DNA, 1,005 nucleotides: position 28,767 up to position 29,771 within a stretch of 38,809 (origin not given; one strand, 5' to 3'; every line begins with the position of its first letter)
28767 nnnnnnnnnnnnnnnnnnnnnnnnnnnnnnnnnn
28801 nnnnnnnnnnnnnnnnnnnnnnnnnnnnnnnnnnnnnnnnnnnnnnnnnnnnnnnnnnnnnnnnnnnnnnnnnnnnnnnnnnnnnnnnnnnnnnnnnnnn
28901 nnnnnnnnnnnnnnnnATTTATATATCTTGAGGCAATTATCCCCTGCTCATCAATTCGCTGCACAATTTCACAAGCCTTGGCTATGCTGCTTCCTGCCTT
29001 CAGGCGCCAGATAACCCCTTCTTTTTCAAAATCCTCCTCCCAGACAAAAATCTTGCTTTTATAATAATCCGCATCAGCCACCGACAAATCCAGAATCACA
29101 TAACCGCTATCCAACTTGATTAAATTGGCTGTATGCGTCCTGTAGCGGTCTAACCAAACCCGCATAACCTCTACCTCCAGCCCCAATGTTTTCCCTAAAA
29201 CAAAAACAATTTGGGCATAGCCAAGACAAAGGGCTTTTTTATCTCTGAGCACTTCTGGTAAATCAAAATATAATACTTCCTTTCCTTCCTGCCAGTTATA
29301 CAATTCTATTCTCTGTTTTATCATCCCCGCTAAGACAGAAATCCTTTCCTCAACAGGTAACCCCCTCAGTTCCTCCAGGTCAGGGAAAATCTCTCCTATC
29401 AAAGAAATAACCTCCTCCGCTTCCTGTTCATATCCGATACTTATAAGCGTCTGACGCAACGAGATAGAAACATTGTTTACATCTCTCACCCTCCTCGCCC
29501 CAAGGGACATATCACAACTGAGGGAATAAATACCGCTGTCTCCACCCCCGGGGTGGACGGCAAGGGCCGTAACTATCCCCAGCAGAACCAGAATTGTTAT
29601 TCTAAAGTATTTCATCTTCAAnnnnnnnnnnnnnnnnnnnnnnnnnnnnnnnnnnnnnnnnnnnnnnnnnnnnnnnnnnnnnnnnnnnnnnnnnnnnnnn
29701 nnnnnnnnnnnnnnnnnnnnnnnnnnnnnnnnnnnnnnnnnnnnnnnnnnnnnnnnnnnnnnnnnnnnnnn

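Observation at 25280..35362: A ~10 kb island between ilvC and leuA encodes unknown-function proteins that all start with a hydrophobic anchor plus an RR motif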

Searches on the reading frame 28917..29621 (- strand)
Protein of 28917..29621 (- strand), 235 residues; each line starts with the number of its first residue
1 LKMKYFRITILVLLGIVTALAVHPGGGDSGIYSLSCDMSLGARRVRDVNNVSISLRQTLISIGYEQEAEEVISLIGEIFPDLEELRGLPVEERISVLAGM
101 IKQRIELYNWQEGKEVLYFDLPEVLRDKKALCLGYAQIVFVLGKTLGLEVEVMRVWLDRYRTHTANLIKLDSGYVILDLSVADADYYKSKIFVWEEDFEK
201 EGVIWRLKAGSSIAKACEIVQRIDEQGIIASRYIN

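Call 18: find_homologous_proteins(query=window:28917-29621:-, max_evalue=0.01)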
Query seq(235 aa) (235 aa): 4 proteins with E <= 0.01 among 1447 candidates.
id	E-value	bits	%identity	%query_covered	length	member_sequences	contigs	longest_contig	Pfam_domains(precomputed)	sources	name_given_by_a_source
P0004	2.6e-114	399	84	100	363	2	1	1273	PF13431.13,PF13414.13,PF13428.13,PF14559.13,PF13371.13,PF00515.35,PF13424.13,PF13432.13,PF13181.13,PF01239.29,PF07719.24,PF13174.13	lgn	-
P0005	8.6e-43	165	43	99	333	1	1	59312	PF13431.13,PF13414.13,PF00515.35,PF13432.13,PF13181.13,PF07719.24,PF01841.26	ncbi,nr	ncbi:MAG: hypothetical protein NC818_05995 [Candidatus Omnitrophica bacterium]|nr:hypothetical prote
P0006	2.8e-24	104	35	86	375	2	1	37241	PF13431.13,PF13414.13,PF13428.13,PF14559.13,PF13371.13,PF00515.35,PF12895.14,PF13424.13,PF21033.5,PF13432.13,PF13181.13,PF07719.24,PF13174.13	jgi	-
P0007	1.4e-10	59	80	19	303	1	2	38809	-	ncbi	-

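Call 20: find_encoding_contigs(protein=P0006, flank=10000, max_places=3)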
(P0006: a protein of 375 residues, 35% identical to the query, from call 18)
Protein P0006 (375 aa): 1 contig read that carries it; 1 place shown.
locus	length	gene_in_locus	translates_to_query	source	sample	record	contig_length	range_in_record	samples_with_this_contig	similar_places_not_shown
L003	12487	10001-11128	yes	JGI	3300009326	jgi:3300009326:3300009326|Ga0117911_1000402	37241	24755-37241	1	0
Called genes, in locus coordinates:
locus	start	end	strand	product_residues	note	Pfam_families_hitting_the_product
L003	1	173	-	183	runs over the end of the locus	PF09970:DUF2204, PF19502:DUF6036, PF08843:AbiEii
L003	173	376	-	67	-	-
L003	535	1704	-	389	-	PF02684:LpxB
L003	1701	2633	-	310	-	PF01408:GFO_IDH_MocA, PF22725:GFO_IDH_MocA_C3 (weak)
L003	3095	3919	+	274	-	PF00318:Ribosomal_S2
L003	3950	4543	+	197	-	PF00889:EF_TS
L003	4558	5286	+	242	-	PF00696:AA_kinase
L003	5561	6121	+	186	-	PF01765:RRF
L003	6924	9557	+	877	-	PF00583:Acetyltransf_1 (weak)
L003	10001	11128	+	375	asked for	PF12895:ANAPC3 (weak), PF13431:TPR_17 (weak), PF07719:TPR_2 (weak), PF13414:TPR_11 (weak), PF13432:TPR_16 (weak), PF00515:TPR_1, PF07719:TPR_2, PF13424:TPR_12 (weak), +7 more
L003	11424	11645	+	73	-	PF08843:AbiEii (weak)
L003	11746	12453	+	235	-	-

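Call 21: find_encoding_contigs(protein=P0005, flank=10000, max_places=3)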
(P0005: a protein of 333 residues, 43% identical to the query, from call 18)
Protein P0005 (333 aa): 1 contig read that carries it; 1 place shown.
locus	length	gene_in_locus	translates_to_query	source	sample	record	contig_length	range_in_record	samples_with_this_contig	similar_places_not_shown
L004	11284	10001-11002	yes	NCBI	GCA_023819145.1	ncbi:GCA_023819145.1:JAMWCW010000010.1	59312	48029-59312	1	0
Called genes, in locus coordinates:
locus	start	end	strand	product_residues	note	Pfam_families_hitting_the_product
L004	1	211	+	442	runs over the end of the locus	PF03951:Gln-synt_N, PF00120:Gln-synt_C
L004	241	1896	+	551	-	PF00920:ILVD_EDD_N, PF24877:ILV_EDD_C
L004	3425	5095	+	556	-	PF02776:TPP_enzyme_N, PF00205:TPP_enzyme_M, PF02775:TPP_enzyme_C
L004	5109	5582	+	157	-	PF01842:ACT, PF13291:ACT_4, PF22629:ACT_AHAS_ss, PF13710:ACT_5, PF10369:ALS_ss_C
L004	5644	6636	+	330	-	PF00670:AdoHcyase_NAD (weak), PF07991:KARI_N, PF01450:KARI_C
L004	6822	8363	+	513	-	-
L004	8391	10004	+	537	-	-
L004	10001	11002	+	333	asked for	PF01841:Transglut_core (weak), PF07719:TPR_2 (faint), PF13181:TPR_8 (faint), PF13432:TPR_16 (weak), PF13414:TPR_11 (faint), PF13431:TPR_17 (faint), PF00515:TPR_1 (weak)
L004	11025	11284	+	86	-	?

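Call 28: find_related_loci(query=A1, collection=genome_contigs, flank=10000)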
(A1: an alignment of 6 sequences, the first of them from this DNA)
Query A1 (191 aa) in genome_contigs; peptide patterns used: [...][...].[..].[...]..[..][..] (x = any residue, [..] = any of these).
19 stretches matched a pattern; 7 encode a relative of the query (tblastn E <= 1e-3); 7 distinct loci.
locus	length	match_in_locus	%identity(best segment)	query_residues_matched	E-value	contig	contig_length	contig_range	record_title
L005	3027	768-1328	47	1-191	9e-48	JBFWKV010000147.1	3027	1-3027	MAG: Candidatus Omnitrophota bacterium isolate CA_2019_NHSR_50 NODE_74014_length_3046_cov_3.442960_NHSR, whole genome sh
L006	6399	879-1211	29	76-191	4e-15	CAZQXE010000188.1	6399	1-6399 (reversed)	MAG TPA_asm: uncultured Pirellulales bacterium isolate binchicken_co116_398 genome assembly, contig: NODE_14729_length_6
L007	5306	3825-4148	31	76-188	1e-14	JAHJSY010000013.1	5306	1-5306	MAG: Patescibacteria group bacterium isolate OS_PC_MetaG.mb.33 OS_PC_MetaG.mb.33_k141_60910, whole genome shotgun sequen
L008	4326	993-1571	23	13-191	4e-12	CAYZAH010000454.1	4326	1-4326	MAG TPA_asm: uncultured Pirellulales bacterium isolate binchicken_co150_548 genome assembly, contig: NODE_65008_length_4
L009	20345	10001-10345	33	76-191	2e-10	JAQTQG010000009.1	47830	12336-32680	MAG: Candidatus Omnitrophota bacterium isolate STB_134 NODE_1508_length_47830_cov_5.341341_Sandtown_B, whole genome shot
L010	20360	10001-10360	36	76-191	6e-17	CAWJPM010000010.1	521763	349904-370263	MAG: Pirellulales bacterium isolate MFD04492.bin.2.107 genome assembly, contig: contig_2021, whole genome shotgun sequen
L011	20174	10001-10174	31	81-136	5e-5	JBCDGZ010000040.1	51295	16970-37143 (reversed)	MAG: Bacteroidota bacterium isolate P01_H01_bin.144 k141_2725219_length_51295_cov_59.7903, whole genome shotgun sequence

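Call 44: search_protein_families(library=pfam, proteins=[L004:6822-8363:+, L004:8391-10004:+, L005:1657-2604:+], max_evalue=0.05)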
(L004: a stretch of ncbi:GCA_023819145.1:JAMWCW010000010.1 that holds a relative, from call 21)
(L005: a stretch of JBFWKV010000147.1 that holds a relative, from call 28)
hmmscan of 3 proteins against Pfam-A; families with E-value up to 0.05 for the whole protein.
L004:6822-8363:+ (513 aa): 1 family
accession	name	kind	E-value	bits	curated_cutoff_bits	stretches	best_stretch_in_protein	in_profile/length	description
PF06304.16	DUF1048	-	0.00016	22.5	29.6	1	202-262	40-98/102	Protein of unknown function (DUF1048)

L004:8391-10004:+ (537 aa): 0 families

L005:1657-2604:+ (315 aa): 2 families
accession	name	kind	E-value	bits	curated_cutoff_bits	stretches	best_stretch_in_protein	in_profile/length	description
PF04055.27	Radical_SAM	-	9e-13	49.2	29.5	1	77-237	6-163/166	Radical SAM superfamily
PF06906.16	DUF1272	-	0.04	14.5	25.3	0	71-87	18-34/57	Protein of unknown function (DUF1272)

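Call 46: search_protein_families(library=ncbifam, proteins=[L005:1657-2604:+, L004:8391-10004:+], max_evalue=0.01)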
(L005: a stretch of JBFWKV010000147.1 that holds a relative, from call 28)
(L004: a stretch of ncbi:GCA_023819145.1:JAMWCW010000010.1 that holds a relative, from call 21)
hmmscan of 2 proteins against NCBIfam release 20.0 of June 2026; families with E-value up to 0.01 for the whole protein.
L005:1657-2604:+ (315 aa): 21 families
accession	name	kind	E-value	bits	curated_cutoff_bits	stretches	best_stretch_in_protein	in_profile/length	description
TIGR02666.1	moaA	equivalog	1.9e-11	43.5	284.05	1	78-242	20-182/336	GTP 3',8-cyclase MoaA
TIGR04317.1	W_rSAM_matur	equivalog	3.6e-11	42.8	380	1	77-245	13-176/349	tungsten cofactor oxidoreductase radical SAM maturase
TIGR02668.1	moaA_archaeal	equivalog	5.1e-11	42.1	325.25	1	76-276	18-206/303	GTP 3',8-cyclase MoaA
NF038283.1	viperin_w_prok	equivalog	1.6e-09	37.3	180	1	76-223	10-160/281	viperin family antiviral radical SAM protein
NF001199.0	PRK00164.2-1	equivalog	4.9e-08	32.5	231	1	76-213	20-147/308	GTP 3',8-cyclase MoaA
TIGR04038.1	tatD_link_rSAM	subfamily_domain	2.7e-07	30.6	129.7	1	77-243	17-182/192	TatD family nuclease-associated radical SAM protein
TIGR04100.1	rSAM_pair_X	hypoth_equivalog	6e-07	29.2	262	1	78-216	18-162/197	TIGR04100 family radical SAM protein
TIGR02495.1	NrdG2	equivalog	7.5e-07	28.7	131.15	1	78-242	26-182/193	anaerobic ribonucleoside-triphosphate reductase activating protein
TIGR04321.1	spiroSPASM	subfamily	1.9e-06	26.8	250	1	76-244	239-409/510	spiro-SPASM protein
TIGR03961.1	rSAM_PTO1314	hypoth_equivalog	8.1e-06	25.3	306.05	1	106-252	53-190/332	PTO1314 family radical SAM protein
TIGR02493.1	PFLA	equivalog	6.9e-05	22.3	231.75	1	78-193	25-138/235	pyruvate formate-lyase-activating protein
NF050035.1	rSAM_WgK_link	exception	8.6e-05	21.7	650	1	77-231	18-160/367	radical SAM/SPASM peptide maturase WgkB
TIGR04051.1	rSAM_NirJ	equivalog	0.00015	20.9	515.45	1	107-244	34-167/354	heme d1 biosynthesis radical SAM protein NirJ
TIGR03972.1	rSAM_TYW1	equivalog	0.00018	20.7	317.95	1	122-241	120-236/297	4-demethylwyosine synthase TYW1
TIGR03942.1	sulfatase_rSAM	equivalog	0.00031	19.9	349.45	1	76-246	9-182/363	anaerobic sulfatase maturase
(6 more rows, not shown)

L004:8391-10004:+ (537 aa): 0 families

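Call 67: list_cluster_members(proteins=[P0007, P0001, P0004, P0009, P0006, P0008])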
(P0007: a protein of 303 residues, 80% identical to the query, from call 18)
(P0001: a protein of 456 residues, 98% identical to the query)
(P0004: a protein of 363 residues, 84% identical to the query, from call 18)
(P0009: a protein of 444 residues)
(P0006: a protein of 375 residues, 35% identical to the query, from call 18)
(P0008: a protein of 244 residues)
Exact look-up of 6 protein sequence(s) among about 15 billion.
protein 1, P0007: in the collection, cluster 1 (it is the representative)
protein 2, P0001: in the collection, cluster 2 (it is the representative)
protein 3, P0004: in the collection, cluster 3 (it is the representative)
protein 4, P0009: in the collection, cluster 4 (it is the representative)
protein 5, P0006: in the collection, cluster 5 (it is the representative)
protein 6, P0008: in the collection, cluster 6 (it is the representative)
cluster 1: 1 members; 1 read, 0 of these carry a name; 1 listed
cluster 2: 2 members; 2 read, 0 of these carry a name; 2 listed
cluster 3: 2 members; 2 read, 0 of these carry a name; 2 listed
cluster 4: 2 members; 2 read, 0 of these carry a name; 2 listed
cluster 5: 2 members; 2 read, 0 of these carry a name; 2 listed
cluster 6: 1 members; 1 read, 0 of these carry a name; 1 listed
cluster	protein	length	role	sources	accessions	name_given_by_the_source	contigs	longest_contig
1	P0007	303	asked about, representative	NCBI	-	-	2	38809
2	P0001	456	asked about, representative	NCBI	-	-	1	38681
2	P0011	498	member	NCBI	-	-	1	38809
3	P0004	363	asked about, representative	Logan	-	-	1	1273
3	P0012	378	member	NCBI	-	-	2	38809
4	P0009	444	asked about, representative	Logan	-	-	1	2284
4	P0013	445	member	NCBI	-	-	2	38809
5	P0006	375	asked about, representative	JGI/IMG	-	-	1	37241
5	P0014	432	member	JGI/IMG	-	-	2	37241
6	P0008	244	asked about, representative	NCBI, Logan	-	-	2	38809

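Call 68: find_encoding_contigs(protein=P0007, flank=10000, max_places=4)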
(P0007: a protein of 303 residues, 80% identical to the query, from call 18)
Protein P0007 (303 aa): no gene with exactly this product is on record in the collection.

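Call 87: search_protein_families(library=pfam, alignment_id=A1, max_evalue=1)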
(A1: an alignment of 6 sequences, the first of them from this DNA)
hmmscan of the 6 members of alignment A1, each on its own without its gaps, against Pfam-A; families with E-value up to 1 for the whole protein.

A. member 1, seq(191 aa): 1 family
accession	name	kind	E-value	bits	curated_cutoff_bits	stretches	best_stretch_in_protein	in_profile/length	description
PF04473.18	DUF553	-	0.034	14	20.5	1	78-140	52-116/140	Transglutaminase-like domain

B. families by the number of members that match (of 6 scanned): 7 families
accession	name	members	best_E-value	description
PF01841.26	Transglut_core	5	5.2e-07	Transglutaminase-like superfamily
PF04473.18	DUF553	2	0.034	Transglutaminase-like domain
PF03200.22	Glyco_hydro_63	1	0.00052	Glycosyl hydrolase family 63 C-terminal domain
PF13369.12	Transglut_core2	1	0.014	Transglutaminase-like superfamily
PF12197.13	lci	1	0.1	LCI fold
PF12134.13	PRP8_domainIV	1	0.18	PRP8 domain IV core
PF03623.18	Focal_AT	1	0.18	Focal adhesion targeting region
